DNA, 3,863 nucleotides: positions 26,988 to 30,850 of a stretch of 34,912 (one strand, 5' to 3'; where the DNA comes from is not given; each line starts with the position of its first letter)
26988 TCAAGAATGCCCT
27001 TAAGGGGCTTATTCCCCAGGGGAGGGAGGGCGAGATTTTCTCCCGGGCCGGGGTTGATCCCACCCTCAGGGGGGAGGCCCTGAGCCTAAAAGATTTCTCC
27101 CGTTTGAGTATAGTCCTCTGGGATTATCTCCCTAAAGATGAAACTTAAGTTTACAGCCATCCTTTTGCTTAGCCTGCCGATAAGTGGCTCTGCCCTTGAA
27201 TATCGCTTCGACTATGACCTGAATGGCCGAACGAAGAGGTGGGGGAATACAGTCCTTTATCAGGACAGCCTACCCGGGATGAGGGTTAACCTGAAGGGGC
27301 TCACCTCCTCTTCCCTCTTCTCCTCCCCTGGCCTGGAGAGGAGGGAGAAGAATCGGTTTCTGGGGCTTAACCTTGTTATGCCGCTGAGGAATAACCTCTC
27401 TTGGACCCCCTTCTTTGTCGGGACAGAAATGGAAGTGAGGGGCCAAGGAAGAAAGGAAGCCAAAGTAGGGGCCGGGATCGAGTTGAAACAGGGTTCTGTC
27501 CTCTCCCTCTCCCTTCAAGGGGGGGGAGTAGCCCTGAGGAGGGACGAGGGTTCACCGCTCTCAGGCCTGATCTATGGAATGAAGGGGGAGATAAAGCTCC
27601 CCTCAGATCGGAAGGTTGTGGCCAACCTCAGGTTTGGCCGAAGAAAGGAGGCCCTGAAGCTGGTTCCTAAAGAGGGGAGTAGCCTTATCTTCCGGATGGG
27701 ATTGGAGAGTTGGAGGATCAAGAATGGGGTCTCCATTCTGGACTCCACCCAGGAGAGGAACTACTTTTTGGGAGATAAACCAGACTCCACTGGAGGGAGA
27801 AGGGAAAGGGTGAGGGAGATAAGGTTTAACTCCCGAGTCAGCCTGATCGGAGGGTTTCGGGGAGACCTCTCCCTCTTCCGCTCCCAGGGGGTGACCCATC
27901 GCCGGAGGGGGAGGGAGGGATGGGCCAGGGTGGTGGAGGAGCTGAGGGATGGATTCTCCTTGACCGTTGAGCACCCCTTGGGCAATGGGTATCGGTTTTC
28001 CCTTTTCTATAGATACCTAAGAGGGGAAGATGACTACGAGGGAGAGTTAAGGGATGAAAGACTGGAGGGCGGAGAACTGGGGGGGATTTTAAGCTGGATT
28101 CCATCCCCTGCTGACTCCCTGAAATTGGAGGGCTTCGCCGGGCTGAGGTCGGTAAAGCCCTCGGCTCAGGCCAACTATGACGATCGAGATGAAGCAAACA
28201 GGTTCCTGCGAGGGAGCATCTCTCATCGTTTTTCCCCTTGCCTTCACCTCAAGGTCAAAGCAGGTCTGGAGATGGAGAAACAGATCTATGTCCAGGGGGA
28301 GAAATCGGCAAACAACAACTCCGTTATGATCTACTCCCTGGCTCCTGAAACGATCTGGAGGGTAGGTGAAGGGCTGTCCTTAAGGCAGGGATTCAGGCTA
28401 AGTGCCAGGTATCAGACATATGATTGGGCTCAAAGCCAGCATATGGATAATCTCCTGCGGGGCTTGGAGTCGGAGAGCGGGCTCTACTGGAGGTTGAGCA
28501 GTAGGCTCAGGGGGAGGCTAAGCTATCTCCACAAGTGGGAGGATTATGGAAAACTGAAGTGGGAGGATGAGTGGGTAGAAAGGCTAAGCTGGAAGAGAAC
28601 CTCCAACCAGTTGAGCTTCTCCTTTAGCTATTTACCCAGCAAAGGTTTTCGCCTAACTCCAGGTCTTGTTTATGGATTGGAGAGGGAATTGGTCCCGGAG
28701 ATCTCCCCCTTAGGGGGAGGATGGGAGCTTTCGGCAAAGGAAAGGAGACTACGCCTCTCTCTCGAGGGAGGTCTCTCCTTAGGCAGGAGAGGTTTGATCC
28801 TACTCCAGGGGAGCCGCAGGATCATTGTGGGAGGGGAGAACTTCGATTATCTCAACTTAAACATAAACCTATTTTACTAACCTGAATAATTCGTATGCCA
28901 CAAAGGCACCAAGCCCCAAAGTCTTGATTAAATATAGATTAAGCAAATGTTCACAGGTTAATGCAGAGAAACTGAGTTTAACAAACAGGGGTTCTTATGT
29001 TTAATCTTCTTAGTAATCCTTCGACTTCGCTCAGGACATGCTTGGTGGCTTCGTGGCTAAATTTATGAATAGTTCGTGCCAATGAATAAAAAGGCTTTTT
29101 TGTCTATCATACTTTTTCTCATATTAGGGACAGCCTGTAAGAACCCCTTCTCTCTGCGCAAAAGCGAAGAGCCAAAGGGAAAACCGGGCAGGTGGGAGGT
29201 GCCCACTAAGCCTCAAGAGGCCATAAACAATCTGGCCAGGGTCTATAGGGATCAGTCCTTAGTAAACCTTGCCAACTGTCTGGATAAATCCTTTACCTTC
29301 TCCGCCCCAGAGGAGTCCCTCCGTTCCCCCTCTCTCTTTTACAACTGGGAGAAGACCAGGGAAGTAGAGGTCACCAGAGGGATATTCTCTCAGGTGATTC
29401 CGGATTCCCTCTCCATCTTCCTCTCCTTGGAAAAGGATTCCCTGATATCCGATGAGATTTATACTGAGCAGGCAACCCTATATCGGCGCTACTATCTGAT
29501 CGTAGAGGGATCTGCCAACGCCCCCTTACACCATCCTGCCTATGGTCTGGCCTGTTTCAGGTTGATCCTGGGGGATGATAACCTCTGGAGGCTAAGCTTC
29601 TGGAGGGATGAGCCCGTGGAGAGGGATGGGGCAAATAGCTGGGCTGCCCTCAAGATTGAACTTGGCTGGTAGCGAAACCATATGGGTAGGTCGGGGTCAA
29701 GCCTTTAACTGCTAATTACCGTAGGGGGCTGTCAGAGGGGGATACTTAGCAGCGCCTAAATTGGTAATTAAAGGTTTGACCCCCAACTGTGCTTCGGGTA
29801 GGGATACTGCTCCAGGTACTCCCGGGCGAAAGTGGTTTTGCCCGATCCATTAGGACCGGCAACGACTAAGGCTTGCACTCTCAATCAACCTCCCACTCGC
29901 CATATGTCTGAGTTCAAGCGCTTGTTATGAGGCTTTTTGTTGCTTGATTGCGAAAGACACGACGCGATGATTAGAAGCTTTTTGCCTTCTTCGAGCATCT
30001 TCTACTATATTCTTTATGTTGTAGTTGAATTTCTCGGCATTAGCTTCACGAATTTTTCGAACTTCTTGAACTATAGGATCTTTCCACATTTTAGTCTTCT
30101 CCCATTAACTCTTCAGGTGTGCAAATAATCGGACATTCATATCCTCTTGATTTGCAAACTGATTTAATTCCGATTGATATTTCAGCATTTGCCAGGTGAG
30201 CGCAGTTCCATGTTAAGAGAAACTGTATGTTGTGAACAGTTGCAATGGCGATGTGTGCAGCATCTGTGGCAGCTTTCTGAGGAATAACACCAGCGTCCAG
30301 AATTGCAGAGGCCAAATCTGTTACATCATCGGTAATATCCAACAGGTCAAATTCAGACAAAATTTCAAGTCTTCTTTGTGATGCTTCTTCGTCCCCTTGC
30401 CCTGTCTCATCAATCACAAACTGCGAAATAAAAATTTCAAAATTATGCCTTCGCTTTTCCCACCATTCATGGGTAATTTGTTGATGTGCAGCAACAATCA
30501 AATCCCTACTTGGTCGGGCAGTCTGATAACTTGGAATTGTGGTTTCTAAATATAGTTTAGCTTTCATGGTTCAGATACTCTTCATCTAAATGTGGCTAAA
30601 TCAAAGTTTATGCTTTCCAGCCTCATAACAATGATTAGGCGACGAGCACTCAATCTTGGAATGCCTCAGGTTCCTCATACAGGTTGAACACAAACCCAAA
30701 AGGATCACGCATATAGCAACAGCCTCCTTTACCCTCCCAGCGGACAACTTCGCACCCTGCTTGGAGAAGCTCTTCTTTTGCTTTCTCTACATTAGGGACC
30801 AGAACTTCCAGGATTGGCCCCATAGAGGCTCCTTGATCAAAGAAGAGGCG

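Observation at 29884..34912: Integron-type cassette array without an integrase in the window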

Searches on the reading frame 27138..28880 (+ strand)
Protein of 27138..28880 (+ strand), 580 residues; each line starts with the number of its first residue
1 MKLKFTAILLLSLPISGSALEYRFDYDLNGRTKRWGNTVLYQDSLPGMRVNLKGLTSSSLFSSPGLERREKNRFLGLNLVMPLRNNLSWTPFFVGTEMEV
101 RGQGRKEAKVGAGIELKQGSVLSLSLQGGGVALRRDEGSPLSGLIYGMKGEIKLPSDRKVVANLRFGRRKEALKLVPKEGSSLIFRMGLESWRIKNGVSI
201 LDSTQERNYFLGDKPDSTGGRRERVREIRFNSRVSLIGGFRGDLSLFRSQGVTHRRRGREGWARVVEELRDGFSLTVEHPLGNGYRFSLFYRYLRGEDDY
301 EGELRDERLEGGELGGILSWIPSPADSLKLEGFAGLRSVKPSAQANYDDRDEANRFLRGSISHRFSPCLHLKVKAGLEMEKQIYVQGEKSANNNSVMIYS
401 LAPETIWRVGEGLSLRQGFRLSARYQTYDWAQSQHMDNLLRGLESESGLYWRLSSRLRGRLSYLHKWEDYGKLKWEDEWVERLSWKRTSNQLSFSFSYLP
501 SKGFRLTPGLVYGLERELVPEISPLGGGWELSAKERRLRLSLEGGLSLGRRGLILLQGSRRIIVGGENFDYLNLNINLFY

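Call 5: search_protein_families(library=pfam, proteins=[window:27138-28880:+], max_evalue=0.01)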
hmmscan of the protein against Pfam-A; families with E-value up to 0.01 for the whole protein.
window:27138-28880:+ (580 aa): 0 families

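Call 17: find_encoding_contigs(protein=window:27138-28880:+, flank=10000, max_places=6)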
Protein window:27138-28880:+ (580 aa): no gene with exactly this product is on record in the collection.

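Call 48: find_related_loci(query=window:27138-28880:+, collection=genome_contigs, flank=10000)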
Query window:27138-28880:+ (580 aa) in genome_contigs; peptide patterns used: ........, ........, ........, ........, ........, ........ (x = any residue, [..] = any of these).
134 stretches matched a pattern; 1 encode a relative of the query (tblastn E <= 1e-3); 1 distinct loci.
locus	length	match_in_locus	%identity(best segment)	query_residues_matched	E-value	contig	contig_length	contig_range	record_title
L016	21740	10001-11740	77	1-580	0e+0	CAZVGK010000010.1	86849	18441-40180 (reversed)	MAG TPA_asm: uncultured Gemmatimonadota bacterium isolate binchicken_co211_282 genome assembly, contig: NODE_99_length_8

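Call 52: search_protein_families(library=pfam, proteins=[L016:12560-13108:-, L016:13191-13598:-, L016:13585-13923:-, L016:14089-16110:-, L016:16192-17061:-, L016:17366-19864:-, L016:19861-21021:-, L016:11743-12333:+], max_evalue=0.001)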
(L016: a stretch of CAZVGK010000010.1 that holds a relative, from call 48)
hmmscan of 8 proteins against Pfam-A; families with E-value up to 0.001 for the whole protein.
L016:12560-13108:- (182 aa): 2 families
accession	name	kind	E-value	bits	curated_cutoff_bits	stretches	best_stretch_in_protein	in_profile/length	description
PF12850.12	Metallophos_2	-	9.6e-25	87.8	27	1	3-153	1-151/154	Calcineurin-like phosphoesterase superfamily domain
PF00149.33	Metallophos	-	1.8e-08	35.5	21.5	0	73-120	143-191/191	Calcineurin-like phosphoesterase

L016:13191-13598:- (135 aa): 1 family
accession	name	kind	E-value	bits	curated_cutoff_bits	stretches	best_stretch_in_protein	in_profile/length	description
PF05168.19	HEPN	-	7.2e-18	65.3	22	1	8-130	1-116/117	HEPN domain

L016:13585-13923:- (112 aa): 2 families
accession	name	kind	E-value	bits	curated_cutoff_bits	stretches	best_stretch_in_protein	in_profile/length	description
PF18765.7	Polbeta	-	2.9e-10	40.6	26.9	1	12-111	1-90/93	Polymerase beta, Nucleotidyltransferase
PF01909.29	NTP_transf_2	-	1.2e-08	35.7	21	1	11-89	1-79/93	Nucleotidyltransferase domain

L016:14089-16110:- (673 aa): 2 families
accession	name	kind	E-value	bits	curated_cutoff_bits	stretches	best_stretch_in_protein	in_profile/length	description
PF20903.3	SPL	-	1.7e-18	67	27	1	410-582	83-253/338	Spore photoproduct lyase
PF04055.27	Radical_SAM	-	0.00028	21.6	29.5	1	412-570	5-158/166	Radical SAM superfamily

L016:16192-17061:- (289 aa): 1 family
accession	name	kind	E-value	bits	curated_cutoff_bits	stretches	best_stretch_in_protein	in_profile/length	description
PF02481.21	DNA_processg_A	-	2.4e-09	37.1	29.6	1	12-207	3-181/212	DNA recombination-mediator protein A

L016:17366-19864:- (832 aa): 1 family
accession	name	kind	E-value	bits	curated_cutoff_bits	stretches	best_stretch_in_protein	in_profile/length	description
PF04851.21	ResIII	-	8.6e-13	49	22.5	1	41-235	4-145/164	Type III restriction enzyme, res subunit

L016:19861-21021:- (386 aa): 2 families
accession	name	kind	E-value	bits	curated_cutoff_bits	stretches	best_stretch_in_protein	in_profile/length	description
PF04326.19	SLFN_AlbA_2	-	4.3e-26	92.2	25.3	1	14-125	1-117/118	Schlafen, AlbA_2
PF13749.12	HATPase_c_4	-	3.9e-24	84.9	26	1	296-380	2-88/89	Putative ATP-dependent DNA helicase recG C-terminal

L016:11743-12333:+ (196 aa): 0 families

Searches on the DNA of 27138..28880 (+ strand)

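Call 50: search_with_rna_model(model_id=R2, source=L016, filters=off, max_evalue=1)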
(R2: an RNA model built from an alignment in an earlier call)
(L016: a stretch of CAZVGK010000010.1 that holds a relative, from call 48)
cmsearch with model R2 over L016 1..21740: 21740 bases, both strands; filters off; matches with E-value up to 1: 0.
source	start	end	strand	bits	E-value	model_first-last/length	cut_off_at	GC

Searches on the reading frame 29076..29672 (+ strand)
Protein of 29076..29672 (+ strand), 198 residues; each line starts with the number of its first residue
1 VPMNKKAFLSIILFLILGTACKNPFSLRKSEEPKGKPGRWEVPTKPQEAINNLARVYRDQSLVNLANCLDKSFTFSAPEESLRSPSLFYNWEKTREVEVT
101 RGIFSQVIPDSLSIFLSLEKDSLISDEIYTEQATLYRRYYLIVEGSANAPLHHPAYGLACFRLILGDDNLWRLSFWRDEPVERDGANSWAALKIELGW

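Call 5: search_protein_families(library=pfam, proteins=[window:29076-29672:+], max_evalue=0.01)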
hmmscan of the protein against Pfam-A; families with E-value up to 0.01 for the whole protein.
window:29076-29672:+ (198 aa): 0 families

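Call 15: find_encoding_contigs(protein=window:29076-29672:+, flank=10000, max_places=6)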
Protein window:29076-29672:+ (198 aa): no gene with exactly this product is on record in the collection.

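Call 97: find_encoding_contigs(protein=window:29082-29672:+, flank=6000, max_places=6)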
Protein window:29082-29672:+ (196 aa): 1 contig read that carries it; 1 place shown.
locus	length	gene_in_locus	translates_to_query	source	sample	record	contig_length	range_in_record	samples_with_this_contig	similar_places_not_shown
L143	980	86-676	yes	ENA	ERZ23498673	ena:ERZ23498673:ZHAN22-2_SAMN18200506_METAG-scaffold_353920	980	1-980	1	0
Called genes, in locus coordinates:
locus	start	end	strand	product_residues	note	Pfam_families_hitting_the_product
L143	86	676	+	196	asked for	-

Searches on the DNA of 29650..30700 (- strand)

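Call 56: search_with_rna_model(model_id=R2, sources=[L017, L018, L019, L020, L001, L002], filters=off, max_evalue=1)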
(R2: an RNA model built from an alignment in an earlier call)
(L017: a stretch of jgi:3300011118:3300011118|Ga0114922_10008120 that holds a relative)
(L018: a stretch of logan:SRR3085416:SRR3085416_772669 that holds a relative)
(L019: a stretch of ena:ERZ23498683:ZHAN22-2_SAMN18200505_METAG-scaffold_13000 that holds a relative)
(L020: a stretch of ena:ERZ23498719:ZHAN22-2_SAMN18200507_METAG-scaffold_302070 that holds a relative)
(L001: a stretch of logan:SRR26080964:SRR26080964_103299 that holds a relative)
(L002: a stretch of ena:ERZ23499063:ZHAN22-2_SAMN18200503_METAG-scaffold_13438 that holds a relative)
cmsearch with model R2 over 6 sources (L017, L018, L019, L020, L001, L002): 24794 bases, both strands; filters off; matches with E-value up to 1: 14.
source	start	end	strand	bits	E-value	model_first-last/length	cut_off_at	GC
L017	8149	8220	+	43.7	1.3e-09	1-72/72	no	0.61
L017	2453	2578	+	42.4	3e-09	1-72/72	no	0.46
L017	485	568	+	40.1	1.3e-08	1-72/72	no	0.56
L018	13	136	+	38.9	2.7e-08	1-72/72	no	0.49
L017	948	1078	+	34.4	4.7e-07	1-72/72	no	0.47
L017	1806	1892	+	33.3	9.1e-07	1-72/72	no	0.54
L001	1101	1231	+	31.7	2.5e-06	1-72/72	no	0.52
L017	3266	3349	+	29.5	1e-05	1-72/72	no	0.54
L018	824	907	+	29.5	1e-05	1-72/72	no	0.54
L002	2300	2375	+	25.2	0.00015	1-72/72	no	0.58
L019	1382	1450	+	24.8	0.00019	1-72/72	no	0.51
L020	681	749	+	24.8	0.00019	1-72/72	no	0.51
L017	9440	9496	+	21.9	0.0012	1-72/72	no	0.58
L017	2453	2578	-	13.4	0.25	1-72/72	no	0.46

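Call 61: search_with_rna_model(model_id=R2, source=window, start=29650, end=30700, filters=off, max_evalue=10, show_alignments=4)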
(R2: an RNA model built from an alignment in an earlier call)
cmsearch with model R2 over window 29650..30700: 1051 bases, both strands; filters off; matches with E-value up to 10: 8.
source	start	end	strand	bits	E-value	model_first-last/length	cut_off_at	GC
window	30555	30601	+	6.1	1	1-72/72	no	0.34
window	30127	30175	+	4.9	2.2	17-56/72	no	0.33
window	30282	30326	+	4.8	2.4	1-72/72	no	0.44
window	30584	30613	-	4.5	2.8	1-72/72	no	0.3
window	30623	30640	-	3.8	4.3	1-72/72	no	0.33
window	29714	29769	-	3.5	5.1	1-72/72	no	0.48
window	30282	30326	-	2.7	8.4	1-72/72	no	0.44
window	29864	29886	-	2.6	9.2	1-72/72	no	0.48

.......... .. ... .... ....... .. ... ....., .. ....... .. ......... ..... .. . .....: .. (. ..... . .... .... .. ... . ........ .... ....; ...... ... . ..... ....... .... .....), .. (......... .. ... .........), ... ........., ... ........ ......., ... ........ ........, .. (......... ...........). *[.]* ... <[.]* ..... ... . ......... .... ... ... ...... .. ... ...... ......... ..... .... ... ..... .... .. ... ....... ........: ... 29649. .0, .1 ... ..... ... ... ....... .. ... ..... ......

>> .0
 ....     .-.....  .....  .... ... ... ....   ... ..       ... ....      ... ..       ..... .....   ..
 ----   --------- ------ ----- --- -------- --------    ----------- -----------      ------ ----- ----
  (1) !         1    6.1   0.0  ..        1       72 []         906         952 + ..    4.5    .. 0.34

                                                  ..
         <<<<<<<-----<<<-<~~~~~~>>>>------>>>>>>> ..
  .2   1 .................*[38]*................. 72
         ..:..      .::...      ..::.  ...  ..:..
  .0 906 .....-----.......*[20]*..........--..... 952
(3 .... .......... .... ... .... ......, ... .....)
